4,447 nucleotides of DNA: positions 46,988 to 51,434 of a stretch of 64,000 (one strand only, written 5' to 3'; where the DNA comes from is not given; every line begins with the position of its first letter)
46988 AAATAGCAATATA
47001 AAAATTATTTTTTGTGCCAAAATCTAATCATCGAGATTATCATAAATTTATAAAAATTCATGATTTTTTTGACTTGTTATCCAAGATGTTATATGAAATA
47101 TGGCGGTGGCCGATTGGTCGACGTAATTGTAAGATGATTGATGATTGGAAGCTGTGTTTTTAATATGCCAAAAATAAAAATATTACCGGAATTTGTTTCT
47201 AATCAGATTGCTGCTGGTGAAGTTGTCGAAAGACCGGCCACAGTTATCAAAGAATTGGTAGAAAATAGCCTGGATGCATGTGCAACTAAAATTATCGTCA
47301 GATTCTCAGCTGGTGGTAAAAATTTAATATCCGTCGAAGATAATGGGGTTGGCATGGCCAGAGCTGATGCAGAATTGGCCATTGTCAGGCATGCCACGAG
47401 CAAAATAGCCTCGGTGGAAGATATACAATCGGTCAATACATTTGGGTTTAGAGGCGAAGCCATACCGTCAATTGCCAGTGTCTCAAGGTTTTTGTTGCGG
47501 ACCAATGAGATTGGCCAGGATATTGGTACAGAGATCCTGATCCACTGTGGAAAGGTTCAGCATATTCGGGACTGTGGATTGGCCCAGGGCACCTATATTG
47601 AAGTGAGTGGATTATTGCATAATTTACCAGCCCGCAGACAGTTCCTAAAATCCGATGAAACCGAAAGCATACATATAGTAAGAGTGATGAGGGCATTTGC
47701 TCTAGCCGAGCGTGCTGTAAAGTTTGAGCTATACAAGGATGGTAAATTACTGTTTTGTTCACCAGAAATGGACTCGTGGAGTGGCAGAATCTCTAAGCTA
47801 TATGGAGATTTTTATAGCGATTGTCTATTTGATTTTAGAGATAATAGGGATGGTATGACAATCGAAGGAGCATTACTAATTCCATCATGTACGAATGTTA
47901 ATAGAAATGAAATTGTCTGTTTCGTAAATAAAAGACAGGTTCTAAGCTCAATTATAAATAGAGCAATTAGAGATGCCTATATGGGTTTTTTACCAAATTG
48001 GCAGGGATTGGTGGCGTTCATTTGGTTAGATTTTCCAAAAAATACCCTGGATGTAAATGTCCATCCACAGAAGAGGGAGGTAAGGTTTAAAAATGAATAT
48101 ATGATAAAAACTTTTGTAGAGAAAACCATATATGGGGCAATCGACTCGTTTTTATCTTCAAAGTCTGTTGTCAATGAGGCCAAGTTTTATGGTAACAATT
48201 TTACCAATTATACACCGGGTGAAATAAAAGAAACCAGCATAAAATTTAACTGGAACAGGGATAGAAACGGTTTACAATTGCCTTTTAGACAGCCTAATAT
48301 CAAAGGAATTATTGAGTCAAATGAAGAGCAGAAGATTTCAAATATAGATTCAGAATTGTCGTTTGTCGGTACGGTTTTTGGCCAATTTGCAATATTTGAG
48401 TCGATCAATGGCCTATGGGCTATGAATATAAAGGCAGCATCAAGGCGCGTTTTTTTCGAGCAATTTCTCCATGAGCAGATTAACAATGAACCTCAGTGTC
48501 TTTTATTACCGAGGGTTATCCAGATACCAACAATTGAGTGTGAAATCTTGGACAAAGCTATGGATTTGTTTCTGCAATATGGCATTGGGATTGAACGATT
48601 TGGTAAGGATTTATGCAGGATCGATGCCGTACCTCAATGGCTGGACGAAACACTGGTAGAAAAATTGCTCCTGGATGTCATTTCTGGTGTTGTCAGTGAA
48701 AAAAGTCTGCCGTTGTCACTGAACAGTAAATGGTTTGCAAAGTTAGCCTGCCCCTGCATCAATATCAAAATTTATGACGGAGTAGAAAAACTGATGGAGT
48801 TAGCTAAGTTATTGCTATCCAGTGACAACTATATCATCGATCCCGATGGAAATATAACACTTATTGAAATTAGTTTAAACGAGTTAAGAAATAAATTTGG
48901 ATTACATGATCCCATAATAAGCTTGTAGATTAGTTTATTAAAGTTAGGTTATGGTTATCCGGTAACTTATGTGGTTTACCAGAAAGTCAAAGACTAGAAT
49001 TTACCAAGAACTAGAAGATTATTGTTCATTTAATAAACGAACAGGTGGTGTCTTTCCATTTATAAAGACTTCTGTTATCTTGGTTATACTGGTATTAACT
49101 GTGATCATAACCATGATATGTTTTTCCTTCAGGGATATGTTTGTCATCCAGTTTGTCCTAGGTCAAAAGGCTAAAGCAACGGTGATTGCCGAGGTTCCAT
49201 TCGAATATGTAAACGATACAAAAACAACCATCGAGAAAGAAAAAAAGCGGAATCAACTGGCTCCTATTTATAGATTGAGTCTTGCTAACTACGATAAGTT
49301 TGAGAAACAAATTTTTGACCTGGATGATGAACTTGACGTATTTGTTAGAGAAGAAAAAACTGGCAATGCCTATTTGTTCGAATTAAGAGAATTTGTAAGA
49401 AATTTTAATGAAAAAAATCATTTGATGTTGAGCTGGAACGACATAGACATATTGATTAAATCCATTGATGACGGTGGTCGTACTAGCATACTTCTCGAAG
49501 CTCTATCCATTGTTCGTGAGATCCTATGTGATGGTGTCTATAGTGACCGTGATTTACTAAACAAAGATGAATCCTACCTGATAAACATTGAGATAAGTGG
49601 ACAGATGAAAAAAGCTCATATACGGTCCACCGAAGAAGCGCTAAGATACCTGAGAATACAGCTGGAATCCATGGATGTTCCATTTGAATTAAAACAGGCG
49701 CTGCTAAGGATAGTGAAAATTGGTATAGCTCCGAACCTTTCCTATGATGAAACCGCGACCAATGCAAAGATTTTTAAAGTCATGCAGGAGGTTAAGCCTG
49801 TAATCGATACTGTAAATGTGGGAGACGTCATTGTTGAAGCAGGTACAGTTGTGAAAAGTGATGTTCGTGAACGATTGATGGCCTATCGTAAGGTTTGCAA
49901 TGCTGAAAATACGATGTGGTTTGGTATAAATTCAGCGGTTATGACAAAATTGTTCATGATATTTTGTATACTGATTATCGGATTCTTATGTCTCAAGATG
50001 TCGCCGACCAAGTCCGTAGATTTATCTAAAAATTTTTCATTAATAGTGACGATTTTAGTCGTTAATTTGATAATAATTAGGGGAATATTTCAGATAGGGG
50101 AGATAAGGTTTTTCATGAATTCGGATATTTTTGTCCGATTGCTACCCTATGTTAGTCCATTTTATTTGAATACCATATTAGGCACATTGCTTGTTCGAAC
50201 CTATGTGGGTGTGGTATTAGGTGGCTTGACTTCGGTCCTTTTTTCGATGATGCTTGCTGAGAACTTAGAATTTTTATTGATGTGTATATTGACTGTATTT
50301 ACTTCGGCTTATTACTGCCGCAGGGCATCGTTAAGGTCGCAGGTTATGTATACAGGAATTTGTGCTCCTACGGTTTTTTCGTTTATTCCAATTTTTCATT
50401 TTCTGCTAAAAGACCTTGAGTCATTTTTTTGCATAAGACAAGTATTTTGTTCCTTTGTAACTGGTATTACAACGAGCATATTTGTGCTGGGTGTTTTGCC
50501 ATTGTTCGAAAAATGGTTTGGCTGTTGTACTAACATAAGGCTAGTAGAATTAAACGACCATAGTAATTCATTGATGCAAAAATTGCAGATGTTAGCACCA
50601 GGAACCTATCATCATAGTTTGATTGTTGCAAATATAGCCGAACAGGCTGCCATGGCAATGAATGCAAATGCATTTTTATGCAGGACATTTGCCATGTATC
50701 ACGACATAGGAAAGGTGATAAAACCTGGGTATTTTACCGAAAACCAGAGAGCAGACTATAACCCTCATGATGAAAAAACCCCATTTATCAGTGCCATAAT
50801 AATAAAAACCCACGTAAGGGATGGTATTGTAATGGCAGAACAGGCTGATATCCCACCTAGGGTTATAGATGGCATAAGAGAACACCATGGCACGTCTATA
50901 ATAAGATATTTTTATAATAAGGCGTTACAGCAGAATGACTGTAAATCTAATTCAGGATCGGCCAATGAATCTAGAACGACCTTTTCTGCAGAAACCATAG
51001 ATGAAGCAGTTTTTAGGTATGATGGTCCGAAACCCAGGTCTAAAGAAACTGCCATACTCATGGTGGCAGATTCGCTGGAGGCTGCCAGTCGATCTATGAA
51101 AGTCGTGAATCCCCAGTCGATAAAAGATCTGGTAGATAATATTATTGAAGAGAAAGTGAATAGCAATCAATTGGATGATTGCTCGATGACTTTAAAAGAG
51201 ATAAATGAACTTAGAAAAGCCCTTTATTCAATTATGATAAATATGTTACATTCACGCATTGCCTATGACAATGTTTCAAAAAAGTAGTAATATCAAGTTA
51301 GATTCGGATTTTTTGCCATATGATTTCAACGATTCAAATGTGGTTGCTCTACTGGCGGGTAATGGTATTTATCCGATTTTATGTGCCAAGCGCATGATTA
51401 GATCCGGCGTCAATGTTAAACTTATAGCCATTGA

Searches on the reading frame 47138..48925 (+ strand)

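Call 101: search_protein_families(library=pfam, proteins=[window:47138-48925:+], max_evalue=0.001)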
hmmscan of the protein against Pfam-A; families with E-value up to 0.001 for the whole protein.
window:47138-48925:+ (596 aa): 4 families
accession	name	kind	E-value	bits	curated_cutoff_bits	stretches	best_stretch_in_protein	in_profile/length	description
PF01119.25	DNA_mis_repair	-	2e-25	89.2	26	1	218-333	1-116/119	DNA mismatch repair protein, C-terminal domain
PF08676.16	MutL_C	-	2.7e-19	69.7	25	1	411-538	2-132/142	MutL C terminal dimerisation domain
PF13589.12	HATPase_c_3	-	2.4e-09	37.7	25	1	34-126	4-96/137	Histidine kinase-, DNA gyrase B-, and HSP90-like ATPase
PF02518.31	HATPase_c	-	4.3e-06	27.6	26.4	1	31-82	4-58/111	Histidine kinase-, DNA gyrase B-, and HSP90-like ATPase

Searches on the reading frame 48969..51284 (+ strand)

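Call 101: search_protein_families(library=pfam, proteins=[window:48969-51284:+], max_evalue=0.001)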
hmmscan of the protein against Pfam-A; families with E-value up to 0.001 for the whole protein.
window:48969-51284:+ (772 aa): 3 families
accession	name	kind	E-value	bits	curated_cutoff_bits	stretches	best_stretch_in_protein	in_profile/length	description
PF07697.16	7TMR-HDED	-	8.6e-23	81.9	27.6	1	64-306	2-220/224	7TM-HD extracellular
PF07698.17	7TM-7TMR_HD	-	2.8e-17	63.7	29.4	1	328-521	10-190/190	7TM receptor with intracellular HD hydrolase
PF01966.28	HD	-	3.9e-16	59.8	22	1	546-705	1-115/116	HD domain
